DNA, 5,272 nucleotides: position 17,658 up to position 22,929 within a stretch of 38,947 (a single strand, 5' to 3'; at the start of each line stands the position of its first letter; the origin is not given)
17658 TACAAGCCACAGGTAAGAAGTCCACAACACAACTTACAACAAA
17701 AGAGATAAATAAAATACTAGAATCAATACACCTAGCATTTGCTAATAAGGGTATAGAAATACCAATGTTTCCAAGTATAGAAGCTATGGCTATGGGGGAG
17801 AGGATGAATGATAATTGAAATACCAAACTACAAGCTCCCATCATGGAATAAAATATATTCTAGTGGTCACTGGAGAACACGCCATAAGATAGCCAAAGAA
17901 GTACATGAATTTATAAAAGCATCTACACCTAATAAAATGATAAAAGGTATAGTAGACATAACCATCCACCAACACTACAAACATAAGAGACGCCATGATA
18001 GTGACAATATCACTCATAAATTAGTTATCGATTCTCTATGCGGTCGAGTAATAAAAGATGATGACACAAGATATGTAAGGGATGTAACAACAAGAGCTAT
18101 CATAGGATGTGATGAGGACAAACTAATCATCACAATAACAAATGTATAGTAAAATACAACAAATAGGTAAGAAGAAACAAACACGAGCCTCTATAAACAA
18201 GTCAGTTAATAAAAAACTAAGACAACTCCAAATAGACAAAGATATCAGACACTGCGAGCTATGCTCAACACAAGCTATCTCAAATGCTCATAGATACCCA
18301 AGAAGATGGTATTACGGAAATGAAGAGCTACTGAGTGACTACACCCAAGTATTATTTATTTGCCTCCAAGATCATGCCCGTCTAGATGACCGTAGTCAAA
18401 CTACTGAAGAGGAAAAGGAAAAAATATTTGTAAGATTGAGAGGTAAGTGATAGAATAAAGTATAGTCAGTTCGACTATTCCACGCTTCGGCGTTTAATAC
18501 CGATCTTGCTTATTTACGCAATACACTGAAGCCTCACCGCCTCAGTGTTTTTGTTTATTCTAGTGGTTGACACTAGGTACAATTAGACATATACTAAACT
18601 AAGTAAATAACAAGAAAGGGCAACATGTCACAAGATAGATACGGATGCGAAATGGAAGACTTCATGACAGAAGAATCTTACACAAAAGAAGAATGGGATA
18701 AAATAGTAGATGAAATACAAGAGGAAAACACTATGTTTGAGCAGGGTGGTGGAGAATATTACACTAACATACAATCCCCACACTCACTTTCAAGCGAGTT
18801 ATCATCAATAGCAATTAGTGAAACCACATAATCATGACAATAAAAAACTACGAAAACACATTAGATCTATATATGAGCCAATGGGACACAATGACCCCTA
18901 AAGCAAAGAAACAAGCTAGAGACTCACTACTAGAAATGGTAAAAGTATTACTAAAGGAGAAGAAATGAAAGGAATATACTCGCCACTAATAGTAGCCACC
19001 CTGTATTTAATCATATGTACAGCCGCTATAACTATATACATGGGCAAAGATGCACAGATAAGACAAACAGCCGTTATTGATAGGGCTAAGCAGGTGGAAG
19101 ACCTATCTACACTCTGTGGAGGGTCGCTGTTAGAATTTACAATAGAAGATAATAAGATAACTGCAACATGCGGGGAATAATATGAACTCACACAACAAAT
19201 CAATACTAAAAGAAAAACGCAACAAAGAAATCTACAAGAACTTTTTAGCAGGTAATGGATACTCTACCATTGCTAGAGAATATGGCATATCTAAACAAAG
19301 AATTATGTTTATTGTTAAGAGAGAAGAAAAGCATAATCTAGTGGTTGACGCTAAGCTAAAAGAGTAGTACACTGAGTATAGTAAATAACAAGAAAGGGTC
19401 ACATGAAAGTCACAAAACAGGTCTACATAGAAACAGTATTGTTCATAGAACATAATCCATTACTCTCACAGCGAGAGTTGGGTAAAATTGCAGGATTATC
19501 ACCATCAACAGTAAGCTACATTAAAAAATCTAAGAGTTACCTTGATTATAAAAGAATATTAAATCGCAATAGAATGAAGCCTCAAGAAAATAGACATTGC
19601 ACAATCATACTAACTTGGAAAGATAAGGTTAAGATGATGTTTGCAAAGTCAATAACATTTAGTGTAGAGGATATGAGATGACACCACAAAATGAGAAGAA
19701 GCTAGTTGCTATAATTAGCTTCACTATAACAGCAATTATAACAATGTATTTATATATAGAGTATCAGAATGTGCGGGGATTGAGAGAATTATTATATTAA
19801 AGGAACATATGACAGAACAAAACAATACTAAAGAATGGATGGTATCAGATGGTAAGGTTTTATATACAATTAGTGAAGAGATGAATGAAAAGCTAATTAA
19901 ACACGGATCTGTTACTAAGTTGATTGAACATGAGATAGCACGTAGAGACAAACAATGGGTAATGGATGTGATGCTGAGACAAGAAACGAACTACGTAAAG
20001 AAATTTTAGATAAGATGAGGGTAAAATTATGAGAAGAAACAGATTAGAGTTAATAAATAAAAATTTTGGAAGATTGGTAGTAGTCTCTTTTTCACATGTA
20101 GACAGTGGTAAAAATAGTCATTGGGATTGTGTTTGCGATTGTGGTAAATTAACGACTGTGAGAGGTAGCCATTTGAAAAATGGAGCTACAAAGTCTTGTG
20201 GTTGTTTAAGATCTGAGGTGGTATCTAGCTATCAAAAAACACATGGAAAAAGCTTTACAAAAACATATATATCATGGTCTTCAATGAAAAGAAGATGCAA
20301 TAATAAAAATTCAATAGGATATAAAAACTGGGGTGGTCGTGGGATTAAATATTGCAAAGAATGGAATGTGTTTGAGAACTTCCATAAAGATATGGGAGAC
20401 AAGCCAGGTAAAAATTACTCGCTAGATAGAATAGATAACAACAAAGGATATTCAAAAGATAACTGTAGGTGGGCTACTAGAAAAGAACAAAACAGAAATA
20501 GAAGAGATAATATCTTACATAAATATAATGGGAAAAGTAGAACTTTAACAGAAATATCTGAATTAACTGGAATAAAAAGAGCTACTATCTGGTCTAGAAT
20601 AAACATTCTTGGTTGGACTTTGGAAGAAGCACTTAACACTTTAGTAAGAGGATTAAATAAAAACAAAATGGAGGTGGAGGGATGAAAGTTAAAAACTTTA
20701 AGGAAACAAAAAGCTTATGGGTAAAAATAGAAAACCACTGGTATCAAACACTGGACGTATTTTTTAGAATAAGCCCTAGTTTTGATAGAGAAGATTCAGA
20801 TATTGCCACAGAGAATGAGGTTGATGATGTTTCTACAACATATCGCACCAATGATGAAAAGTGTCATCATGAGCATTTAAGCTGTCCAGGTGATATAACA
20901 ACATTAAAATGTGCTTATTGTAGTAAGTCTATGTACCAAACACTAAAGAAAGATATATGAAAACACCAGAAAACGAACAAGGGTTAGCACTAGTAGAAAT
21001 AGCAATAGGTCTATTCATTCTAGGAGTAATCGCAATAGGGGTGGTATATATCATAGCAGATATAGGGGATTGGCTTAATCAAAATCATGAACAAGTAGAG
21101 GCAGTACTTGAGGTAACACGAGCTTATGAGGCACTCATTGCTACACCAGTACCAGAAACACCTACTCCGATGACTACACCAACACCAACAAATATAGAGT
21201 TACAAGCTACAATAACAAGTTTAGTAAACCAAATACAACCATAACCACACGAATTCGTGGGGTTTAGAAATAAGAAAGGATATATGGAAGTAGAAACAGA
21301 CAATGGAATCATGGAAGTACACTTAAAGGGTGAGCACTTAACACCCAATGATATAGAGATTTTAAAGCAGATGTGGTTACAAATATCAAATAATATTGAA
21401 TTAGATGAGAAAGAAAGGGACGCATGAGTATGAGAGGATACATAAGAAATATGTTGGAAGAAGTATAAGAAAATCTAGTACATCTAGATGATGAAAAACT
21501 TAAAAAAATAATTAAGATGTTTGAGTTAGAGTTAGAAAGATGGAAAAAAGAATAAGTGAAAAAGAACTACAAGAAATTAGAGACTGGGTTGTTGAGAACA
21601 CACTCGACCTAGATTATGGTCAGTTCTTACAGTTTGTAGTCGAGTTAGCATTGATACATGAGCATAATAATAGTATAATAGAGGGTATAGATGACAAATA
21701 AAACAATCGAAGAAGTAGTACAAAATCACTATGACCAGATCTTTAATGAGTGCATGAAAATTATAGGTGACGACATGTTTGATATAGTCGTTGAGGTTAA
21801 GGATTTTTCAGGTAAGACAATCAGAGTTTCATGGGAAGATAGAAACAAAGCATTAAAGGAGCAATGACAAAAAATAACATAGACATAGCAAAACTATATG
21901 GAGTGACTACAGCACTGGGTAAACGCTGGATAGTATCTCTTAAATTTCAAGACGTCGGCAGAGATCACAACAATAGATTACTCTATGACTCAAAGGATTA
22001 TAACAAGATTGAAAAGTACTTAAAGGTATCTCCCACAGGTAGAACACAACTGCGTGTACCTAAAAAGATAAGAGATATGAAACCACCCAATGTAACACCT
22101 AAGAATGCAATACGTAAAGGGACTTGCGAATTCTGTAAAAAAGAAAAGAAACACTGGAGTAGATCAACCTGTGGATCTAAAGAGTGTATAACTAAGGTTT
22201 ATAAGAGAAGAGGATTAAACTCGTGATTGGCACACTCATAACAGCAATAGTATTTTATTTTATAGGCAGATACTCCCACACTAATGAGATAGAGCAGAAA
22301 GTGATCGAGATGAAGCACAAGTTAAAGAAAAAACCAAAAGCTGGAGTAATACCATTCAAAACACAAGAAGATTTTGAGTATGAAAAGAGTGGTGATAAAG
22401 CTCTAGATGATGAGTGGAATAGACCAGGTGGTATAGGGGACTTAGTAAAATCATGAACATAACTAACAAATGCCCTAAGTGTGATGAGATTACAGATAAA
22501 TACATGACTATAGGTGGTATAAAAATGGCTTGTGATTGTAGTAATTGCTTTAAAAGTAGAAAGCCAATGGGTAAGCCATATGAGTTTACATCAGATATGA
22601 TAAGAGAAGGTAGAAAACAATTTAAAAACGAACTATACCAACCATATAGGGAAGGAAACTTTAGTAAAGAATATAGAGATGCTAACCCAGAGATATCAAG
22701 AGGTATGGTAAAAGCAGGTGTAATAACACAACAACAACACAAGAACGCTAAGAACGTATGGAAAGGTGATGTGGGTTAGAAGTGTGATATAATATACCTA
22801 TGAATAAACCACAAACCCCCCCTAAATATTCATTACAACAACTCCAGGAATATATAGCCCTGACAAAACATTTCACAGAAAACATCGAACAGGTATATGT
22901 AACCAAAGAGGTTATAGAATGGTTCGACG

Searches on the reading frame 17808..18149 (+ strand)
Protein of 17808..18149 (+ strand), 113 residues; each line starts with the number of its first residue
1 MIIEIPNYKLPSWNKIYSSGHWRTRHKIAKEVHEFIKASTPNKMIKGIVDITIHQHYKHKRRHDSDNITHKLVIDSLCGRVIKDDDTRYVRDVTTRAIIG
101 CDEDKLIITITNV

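Call 56: search_protein_families(library=pfam, proteins=[window:17808-18149:+], max_evalue=0.01)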
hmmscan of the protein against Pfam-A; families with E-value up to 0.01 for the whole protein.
window:17808-18149:+ (113 aa): 1 family
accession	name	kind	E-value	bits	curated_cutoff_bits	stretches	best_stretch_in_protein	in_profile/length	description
PF05866.16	RusA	-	0.00085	20.4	22.8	1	31-109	32-122/124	Endodeoxyribonuclease RusA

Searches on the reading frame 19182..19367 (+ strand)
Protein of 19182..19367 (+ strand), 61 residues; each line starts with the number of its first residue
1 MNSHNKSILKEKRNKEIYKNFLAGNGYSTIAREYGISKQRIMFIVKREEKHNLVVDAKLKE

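Call 58: search_protein_families(library=pfam, proteins=[window:19182-19367:+], max_evalue=0.01)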
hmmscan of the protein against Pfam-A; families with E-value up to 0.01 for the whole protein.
window:19182-19367:+ (61 aa): 3 families
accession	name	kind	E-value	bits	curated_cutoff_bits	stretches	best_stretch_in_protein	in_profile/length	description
PF08765.17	Mor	-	1.9e-07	31.5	24.9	1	7-52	55-99/107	Mor transcription activator family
PF13518.12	HTH_28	-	0.00081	19.9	25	1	22-52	10-40/52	Helix-turn-helix domain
PF12298.14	Bot1p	-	0.0048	17.5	23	1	5-47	13-56/172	Eukaryotic mitochondrial regulator protein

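Call 100: search_protein_families(library=phrogs, proteins=[window:19182-19367:+], max_evalue=0.01)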
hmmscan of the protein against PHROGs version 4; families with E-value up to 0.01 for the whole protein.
window:19182-19367:+ (61 aa): 7 families
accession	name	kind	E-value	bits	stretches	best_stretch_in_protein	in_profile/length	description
phrog_532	-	transcription regulation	6.6e-07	30.5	1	5-51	75-120/132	late transcriptional activator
phrog_38043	-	unknown function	2.2e-06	28.7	1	8-53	5-50/162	-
phrog_836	-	transcription regulation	3e-05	25.2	1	6-51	78-123/133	late transcriptional activator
phrog_9586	-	unknown function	0.00096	19.9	1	10-53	262-305/313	-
phrog_20467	-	DNA, RNA and nucleotide metabolism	0.0018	19.1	1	5-53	59-107/112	HNH endonuclease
phrog_11376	-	unknown function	0.0049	18.1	1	10-59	41-93/134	-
phrog_686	-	DNA, RNA and nucleotide metabolism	0.0079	17.4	1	12-42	36-66/76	HTH DNA binding protein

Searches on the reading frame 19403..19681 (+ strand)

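Call 57: search_protein_families(library=pfam, proteins=[window:19403-19681:+], max_evalue=0.01)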
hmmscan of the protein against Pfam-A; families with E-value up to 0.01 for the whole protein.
window:19403-19681:+ (92 aa): 4 families
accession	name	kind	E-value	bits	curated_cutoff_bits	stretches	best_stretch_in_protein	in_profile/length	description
PF13412.12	HTH_24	-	0.00018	21.5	21.9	1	15-39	12-36/48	Winged helix-turn-helix DNA-binding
PF12802.13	MarR_2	-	0.00092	19.8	27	1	11-40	10-40/61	MarR family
PF01381.28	HTH_3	-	0.002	18.6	23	1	21-46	10-35/55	Helix-turn-helix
PF04218.19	CENP-B_N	-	0.0023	18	21.2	0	15-45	19-47/53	CENP-B N-terminal DNA-binding domain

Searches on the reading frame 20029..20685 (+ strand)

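Call 58: search_protein_families(library=pfam, proteins=[window:20029-20685:+], max_evalue=0.01)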
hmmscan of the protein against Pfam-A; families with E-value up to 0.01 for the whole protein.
window:20029-20685:+ (218 aa): 0 families

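Call 100: search_protein_families(library=phrogs, proteins=[window:20029-20685:+], max_evalue=0.01)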
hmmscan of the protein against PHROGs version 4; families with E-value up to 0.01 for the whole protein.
window:20029-20685:+ (218 aa): 13 families
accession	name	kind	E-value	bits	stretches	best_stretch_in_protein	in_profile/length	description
phrog_374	-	DNA, RNA and nucleotide metabolism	1.2e-72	246.6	1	2-205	191-399/617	HNH endonuclease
phrog_3377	-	DNA, RNA and nucleotide metabolism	6e-52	177.3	1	69-208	4-143/196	HNH endonuclease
phrog_8790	-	DNA, RNA and nucleotide metabolism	2.3e-39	136.8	1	70-167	16-112/241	restriction endonuclease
phrog_2081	-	DNA, RNA and nucleotide metabolism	3e-29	103.4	1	28-171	47-208/433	HNH endonuclease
phrog_953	-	DNA, RNA and nucleotide metabolism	3.1e-15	57.4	1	66-153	211-300/420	HNH endonuclease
phrog_1065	-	unknown function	1.1e-07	33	1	160-208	52-94/192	-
phrog_18493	-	unknown function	1.3e-07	32.8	1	2-85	54-134/136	-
phrog_3322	-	DNA, RNA and nucleotide metabolism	1.4e-06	29.2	1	127-157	103-132/162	endonuclease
phrog_4578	-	DNA, RNA and nucleotide metabolism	0.00018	22.4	1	126-160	26-61/130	HNH endonuclease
phrog_3118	-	DNA, RNA and nucleotide metabolism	0.00021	21.8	1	125-151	64-90/287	HNH endonuclease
phrog_1035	-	DNA, RNA and nucleotide metabolism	0.00025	22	1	31-160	63-212/271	endonuclease VII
phrog_22195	-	unknown function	0.00097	19.9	1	9-80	11-73/148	-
phrog_11457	-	unknown function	0.0064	17.4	0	172-195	26-48/60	-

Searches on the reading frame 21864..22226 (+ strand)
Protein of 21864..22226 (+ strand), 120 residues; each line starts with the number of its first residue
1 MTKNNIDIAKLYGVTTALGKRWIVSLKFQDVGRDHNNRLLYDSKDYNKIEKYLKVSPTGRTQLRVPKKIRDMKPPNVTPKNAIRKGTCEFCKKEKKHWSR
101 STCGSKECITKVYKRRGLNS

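Call 38: search_protein_families(library=pfam, proteins=[window:21864-22226:+], max_evalue=0.01)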
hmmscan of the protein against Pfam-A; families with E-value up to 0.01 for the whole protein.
window:21864-22226:+ (120 aa): 0 families

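Call 100: search_protein_families(library=phrogs, proteins=[window:21864-22226:+], max_evalue=0.01)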
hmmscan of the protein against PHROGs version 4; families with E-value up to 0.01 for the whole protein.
window:21864-22226:+ (120 aa): 1 family
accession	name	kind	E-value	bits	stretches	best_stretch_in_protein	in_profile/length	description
phrog_2474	-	transcription regulation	0.0078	17.1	0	7-58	53-104/118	MerR-like transcriptional regulator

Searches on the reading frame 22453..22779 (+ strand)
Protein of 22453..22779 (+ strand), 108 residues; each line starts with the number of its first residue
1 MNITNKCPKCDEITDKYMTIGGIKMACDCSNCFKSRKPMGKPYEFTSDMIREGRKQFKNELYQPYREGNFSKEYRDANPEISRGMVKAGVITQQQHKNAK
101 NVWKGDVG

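Call 38: search_protein_families(library=pfam, proteins=[window:22453-22779:+], max_evalue=0.01)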
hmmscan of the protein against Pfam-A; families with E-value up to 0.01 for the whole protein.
window:22453-22779:+ (108 aa): 0 families

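Call 97: find_homologous_proteins(query=window:22453-22779:+, max_evalue=0.001)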
Query window:22453-22779:+ (108 aa): 4 proteins with E <= 0.001 among 4 candidates.
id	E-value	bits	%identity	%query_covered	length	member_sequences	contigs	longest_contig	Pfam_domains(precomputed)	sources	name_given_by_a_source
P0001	7.9e-70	250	100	100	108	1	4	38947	-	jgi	-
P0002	2.6e-40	155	63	99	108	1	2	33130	-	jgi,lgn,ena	-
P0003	2.0e-25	107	55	94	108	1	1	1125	-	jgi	-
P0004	2.9e-20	91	62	72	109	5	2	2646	-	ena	-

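Call 99: search_solved_structures(query=A8, max_evalue=1)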
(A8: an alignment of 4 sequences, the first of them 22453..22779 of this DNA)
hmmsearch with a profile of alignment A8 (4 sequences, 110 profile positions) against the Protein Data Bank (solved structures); distinct sequences matched with E-value up to 1: 4.
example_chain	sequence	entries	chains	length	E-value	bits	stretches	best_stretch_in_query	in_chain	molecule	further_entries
4mtk_A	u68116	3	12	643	0.023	18.3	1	44-100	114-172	VgrG1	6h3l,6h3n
4uhv_A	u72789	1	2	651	0.023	18.2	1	44-100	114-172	VGRG1, VALINE-GLYCINE REPEAT PROTEIN G1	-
28yn_A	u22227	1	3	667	0.024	18.2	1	44-100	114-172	Type VI secretion system spike protein VgrG1a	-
7q5p_A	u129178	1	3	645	0.037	17.6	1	56-104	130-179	Type VI secretion protein VgrG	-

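Call 100: search_protein_families(library=phrogs, proteins=[window:22453-22779:+], max_evalue=0.01)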
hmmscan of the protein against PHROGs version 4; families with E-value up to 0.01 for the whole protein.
window:22453-22779:+ (108 aa): 0 families

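Call 105: predict_structure(alignment_id=A8)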
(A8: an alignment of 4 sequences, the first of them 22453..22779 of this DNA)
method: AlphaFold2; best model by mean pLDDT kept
length: 108 residues; sequences in the alignment: 4
mean_pLDDT: 45.7   pTM: 0.20
mean pLDDT of the five models: 45.7, 45.1, 44.9, 41.9, 41.6
residues with pLDDT >= 90: 0; 70-90: 0; 50-70: 30; < 50: 78
segments of 3 or more residues with pLDDT < 50: 1-4, 19-25, 30-47, 56-77, 82-87, 99-108
pLDDT, mean of each block of 10 residues (from residue 1): 46 53 48 41 42 48 41 47 47 51 37
secondary structure, 60 per line:
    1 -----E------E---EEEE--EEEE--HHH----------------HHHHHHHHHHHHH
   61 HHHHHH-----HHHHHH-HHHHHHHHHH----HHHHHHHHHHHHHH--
elements in order: E17-20 E23-26 H48-66 H72-77 H79-88 H93-106
